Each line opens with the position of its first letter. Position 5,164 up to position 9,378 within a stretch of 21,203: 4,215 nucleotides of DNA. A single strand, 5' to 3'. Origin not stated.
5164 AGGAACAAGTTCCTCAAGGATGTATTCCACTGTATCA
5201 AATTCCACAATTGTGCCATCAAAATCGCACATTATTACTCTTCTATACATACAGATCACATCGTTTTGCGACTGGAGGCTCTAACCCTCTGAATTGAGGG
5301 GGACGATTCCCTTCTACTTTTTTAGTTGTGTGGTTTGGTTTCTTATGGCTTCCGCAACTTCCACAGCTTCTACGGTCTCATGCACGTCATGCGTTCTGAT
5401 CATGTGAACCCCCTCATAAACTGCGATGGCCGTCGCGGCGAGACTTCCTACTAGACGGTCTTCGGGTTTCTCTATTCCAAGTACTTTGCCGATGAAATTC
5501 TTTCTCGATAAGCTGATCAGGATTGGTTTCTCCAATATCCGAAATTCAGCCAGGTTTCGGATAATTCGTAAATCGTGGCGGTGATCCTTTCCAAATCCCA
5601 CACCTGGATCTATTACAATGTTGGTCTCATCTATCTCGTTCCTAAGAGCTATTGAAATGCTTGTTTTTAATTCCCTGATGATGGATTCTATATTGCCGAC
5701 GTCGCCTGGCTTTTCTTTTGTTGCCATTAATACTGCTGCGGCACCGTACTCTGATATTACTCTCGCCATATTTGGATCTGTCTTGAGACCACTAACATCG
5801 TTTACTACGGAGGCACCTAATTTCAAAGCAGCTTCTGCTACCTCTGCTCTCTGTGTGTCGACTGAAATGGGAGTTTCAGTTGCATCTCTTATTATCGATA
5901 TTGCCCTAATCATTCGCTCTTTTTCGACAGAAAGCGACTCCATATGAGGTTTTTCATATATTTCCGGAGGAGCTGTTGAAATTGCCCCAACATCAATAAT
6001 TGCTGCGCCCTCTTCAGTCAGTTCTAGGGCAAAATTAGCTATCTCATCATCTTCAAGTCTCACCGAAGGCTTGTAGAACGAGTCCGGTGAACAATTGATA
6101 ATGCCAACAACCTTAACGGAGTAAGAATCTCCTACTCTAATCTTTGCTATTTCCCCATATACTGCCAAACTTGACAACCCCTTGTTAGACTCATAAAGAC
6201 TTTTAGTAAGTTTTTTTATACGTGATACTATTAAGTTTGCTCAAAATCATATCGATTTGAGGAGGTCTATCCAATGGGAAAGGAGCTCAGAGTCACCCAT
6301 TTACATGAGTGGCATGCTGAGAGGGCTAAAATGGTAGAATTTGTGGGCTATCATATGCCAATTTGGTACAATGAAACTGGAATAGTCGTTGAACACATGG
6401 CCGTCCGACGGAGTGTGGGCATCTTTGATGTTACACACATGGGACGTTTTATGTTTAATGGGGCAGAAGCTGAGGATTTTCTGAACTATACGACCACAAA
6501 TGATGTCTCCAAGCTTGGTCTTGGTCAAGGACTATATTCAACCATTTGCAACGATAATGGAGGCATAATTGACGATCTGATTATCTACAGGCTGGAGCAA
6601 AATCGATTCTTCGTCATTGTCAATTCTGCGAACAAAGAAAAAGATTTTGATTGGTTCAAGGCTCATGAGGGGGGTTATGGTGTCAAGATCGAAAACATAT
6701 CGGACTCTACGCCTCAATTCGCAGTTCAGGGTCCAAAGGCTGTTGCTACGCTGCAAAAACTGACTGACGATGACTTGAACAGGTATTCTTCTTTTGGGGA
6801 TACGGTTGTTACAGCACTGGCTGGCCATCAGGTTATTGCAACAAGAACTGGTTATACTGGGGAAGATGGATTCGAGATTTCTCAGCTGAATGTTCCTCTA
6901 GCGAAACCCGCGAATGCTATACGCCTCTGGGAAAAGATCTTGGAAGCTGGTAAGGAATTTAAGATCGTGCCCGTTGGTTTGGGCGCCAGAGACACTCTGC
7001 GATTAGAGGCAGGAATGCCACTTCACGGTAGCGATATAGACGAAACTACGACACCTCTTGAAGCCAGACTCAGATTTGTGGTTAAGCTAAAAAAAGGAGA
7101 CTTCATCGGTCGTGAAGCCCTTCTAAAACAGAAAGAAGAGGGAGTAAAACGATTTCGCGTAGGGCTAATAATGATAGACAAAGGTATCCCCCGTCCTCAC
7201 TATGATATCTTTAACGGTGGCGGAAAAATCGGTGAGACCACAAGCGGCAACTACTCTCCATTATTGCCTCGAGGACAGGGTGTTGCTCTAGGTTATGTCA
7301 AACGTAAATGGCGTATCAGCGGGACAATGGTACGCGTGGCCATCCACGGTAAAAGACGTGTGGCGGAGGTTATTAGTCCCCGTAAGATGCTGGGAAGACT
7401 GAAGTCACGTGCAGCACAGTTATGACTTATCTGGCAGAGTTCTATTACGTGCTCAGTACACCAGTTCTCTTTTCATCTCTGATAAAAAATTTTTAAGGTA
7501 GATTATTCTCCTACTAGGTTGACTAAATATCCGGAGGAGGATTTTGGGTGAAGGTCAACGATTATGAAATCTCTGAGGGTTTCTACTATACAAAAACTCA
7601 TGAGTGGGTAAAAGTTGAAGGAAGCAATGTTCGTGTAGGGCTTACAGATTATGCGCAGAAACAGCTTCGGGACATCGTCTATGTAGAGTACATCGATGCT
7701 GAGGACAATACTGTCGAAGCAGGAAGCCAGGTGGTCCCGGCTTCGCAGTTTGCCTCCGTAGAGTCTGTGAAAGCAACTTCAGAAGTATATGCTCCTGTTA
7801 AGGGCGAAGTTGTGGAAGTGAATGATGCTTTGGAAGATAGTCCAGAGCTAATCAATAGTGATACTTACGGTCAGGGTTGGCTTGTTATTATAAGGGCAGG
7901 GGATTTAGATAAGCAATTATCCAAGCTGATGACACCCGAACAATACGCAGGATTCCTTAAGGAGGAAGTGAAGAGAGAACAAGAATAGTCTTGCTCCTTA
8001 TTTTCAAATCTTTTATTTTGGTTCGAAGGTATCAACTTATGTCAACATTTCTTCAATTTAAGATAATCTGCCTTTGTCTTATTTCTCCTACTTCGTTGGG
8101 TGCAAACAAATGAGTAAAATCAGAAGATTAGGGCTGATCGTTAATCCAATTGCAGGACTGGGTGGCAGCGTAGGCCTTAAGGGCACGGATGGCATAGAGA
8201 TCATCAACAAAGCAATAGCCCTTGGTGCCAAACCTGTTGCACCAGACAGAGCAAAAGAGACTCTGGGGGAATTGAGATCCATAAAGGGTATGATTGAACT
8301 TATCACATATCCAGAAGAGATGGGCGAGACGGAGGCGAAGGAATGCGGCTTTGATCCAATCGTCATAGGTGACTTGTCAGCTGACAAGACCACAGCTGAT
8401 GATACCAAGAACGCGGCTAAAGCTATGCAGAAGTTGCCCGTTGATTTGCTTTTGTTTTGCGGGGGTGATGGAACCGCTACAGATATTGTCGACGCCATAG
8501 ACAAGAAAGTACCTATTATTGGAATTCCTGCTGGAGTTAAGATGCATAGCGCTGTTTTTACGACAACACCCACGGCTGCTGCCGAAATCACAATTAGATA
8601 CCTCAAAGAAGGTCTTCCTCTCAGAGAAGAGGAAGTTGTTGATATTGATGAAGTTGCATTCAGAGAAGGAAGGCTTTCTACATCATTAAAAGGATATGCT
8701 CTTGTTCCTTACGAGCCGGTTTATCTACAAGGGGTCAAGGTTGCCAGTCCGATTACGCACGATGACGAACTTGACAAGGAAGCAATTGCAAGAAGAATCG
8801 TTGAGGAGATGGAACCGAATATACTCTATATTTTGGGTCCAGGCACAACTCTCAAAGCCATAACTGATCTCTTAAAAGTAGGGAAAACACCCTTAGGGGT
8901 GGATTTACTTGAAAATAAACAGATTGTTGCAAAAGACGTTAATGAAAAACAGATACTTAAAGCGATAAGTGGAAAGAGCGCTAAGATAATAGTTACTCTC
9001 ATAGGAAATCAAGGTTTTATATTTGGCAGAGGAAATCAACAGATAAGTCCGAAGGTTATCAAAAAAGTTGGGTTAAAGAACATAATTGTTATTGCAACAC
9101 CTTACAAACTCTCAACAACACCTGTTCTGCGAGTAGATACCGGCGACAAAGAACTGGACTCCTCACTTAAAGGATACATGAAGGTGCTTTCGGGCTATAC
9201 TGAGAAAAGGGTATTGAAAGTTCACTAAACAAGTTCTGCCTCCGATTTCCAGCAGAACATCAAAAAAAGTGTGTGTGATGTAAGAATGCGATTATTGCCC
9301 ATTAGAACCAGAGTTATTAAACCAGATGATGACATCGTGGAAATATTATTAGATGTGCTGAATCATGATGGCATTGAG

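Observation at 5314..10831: MptE + FolP + CofE-family ligase: a candidate non-canonical folate pathway beside folate-dependent GcvT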

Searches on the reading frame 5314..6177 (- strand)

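Call 3: search_protein_families(library=pfam, proteins=[window:5314-6177:-])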
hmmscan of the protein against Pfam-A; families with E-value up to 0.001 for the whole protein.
window:5314-6177:- (287 aa): 1 family
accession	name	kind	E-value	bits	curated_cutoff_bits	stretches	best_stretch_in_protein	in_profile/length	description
PF00809.28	Pterin_bind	-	3.2e-61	207.5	25.5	1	25-263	2-244/244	Pterin binding enzyme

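Call 4: search_protein_families(library=ncbifam, proteins=[window:5314-6177:-])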
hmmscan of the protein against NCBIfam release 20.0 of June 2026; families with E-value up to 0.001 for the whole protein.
window:5314-6177:- (287 aa): 10 families
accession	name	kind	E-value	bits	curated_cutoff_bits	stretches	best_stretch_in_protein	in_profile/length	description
TIGR01496.1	DHPS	equivalog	2.1e-70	237.3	162.6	1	22-277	1-257/258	dihydropteroate synthase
NF008625.0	PRK11613.1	equivalog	8.3e-47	159.6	455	1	20-280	14-274/282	dihydropteroate synthase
NF033502.0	Sul4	exception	2.3e-46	158.6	600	1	22-278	6-275/277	sulfonamide-resistant dihydropteroate synthase Sul4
NF000296.1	Sul3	exception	1.5e-24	87.1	475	1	22-278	3-262/263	sulfonamide-resistant dihydropteroate synthase Sul3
NF000294.1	Sul1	exception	7.4e-21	75.1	600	1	21-278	1-262/278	sulfonamide-resistant dihydropteroate synthase Sul1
NF000295.1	Sul2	exception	3e-17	63.3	575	1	20-280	4-266/271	sulfonamide-resistant dihydropteroate synthase Sul2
NF005719.0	PRK07535.1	domain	2.2e-10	40.1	259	1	42-193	23-163/268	methyltetrahydrofolate:corrinoid/iron-sulfur protein methyltransferase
TIGR02082.1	metH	equivalog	6.8e-07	27.3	1010.85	1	49-192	373-511/1182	methionine synthase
NF007024.0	PRK09490.1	equivalog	6.9e-06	24.1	1497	1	85-191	416-527/1234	methionine synthase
TIGR00284.1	TIGR00284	hypoth_equivalog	1.2e-05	24.1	256.65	1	41-172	162-277/497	dihydropteroate synthase-like protein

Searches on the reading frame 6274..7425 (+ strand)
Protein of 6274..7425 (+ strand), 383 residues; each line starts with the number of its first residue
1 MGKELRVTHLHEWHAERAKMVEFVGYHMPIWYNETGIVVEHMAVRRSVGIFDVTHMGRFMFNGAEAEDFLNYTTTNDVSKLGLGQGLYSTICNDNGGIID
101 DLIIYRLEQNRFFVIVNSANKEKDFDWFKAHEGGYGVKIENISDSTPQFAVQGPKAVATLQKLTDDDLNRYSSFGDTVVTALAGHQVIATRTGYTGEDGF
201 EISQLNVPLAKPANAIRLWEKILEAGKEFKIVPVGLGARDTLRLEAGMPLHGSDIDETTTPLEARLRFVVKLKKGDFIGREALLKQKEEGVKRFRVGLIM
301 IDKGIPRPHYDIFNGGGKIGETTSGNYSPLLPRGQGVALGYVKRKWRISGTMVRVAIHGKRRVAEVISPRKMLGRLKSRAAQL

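Call 3: search_protein_families(library=pfam, proteins=[window:6274-7425:+])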
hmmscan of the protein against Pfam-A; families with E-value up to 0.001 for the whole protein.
window:6274-7425:+ (383 aa): 2 families
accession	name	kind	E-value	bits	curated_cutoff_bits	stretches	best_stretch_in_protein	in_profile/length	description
PF01571.26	GCV_T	-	5.2e-89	298.3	25.6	1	11-268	2-254/255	Aminomethyltransferase folate-binding domain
PF08669.17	GCV_T_C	-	3e-13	49.9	25.9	1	295-369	3-76/80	Glycine cleavage T-protein C-terminal barrel domain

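Call 4: search_protein_families(library=ncbifam, proteins=[window:6274-7425:+])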
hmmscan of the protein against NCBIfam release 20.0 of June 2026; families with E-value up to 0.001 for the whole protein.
window:6274-7425:+ (383 aa): 8 families
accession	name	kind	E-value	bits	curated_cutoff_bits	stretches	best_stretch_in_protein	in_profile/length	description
NF001567.0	PRK00389.1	subfamily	1.5e-123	412.3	300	1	4-369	2-350/359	glycine cleavage system aminomethyltransferase GcvT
TIGR00528.1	gcvT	equivalog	1.2e-102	343.6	235.85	1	7-367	3-355/362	glycine cleavage system aminomethyltransferase GcvT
NF010093.0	PRK13579.1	equivalog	3.8e-89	299.1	459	1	4-367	8-359/371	glycine cleavage system aminomethyltransferase GcvT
NF053776.1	TmaoDeMthMsil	equivalog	1.5e-60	205.6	1100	1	12-356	392-735/763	trimethylamine N-oxide demethylase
TIGR01372.1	soxA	subfamily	9e-48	162.8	1164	1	5-368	607-983/996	sarcosine oxidase subunit alpha family protein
NF009133.0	PRK12486.1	equivalog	8.4e-35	120.3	410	1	40-366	47-363/369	dimethylsulfoniopropionate demethylase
NF047885.1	VanMgalDeMLigM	equivalog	6.9e-19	68.1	580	1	38-247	36-249/461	vanillate/3-O-methylgallate O-demethylase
NF047633.1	SyrngDmethDesA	equivalog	4e-16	58.6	800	1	45-247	44-248/453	syringate O-demethylase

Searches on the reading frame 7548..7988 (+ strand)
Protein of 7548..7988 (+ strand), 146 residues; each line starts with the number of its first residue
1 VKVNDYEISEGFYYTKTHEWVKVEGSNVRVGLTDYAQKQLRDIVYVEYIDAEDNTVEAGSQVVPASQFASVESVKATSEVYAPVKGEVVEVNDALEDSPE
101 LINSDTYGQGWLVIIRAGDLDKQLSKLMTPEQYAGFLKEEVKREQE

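Call 3: search_protein_families(library=pfam, proteins=[window:7548-7988:+])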
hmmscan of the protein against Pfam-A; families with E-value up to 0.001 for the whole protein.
window:7548-7988:+ (146 aa): 1 family
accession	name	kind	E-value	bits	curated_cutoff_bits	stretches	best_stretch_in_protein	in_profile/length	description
PF01597.25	GCV_H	-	8.2e-39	132.7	22.2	1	13-139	2-121/122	Glycine cleavage H-protein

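Call 4: search_protein_families(library=ncbifam, proteins=[window:7548-7988:+])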
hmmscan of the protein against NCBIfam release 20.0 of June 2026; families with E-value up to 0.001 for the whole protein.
window:7548-7988:+ (146 aa): 4 families
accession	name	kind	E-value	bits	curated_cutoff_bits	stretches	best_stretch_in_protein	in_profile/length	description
NF002270.0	PRK01202.1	subfamily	4.1e-44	149.5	117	1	6-139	2-128/129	glycine cleavage system protein GcvH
TIGR00527.1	gcvH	equivalog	1.8e-40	138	115.85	1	10-140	4-128/129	glycine cleavage system protein GcvH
TIGR03077.1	not_gcvH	equivalog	1.5e-15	57.1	144.05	1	13-118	1-100/110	glycine cleavage protein H-like protein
NF045810.1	GcvH_rel_desulf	equivalog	9.5e-15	54.7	150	1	7-139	11-137/167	GcvH-related protein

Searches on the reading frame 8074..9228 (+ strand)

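Call 3: search_protein_families(library=pfam, proteins=[window:8074-9228:+])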
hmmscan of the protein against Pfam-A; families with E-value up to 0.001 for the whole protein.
window:8074-9228:+ (384 aa): 4 families
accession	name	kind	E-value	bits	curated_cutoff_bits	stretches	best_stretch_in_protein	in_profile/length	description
PF01513.26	NAD_kinase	-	4.6e-20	72.7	25.5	1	20-177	2-126/130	ATP-NAD kinase N-terminal domain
PF20143.4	NAD_kinase_C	-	1.2e-17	64.3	23.7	1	249-382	3-125/126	ATP-NAD kinase C-terminal domain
PF00781.29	DAGK_cat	-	6.7e-07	29.4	23.6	1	105-166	37-102/125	Diacylglycerol kinase catalytic domain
PF00365.25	PFK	-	0.00052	19.9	30.9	1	107-155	76-125/277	Phosphofructokinase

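Call 4: search_protein_families(library=ncbifam, proteins=[window:8074-9228:+])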
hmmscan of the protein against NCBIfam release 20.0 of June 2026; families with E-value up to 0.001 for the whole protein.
window:8074-9228:+ (384 aa): 1 family
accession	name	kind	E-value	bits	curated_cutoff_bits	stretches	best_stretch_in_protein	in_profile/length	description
NF002984.0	PRK03708.1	equivalog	0.00041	19.8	326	0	113-154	48-89/277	NAD(+) kinase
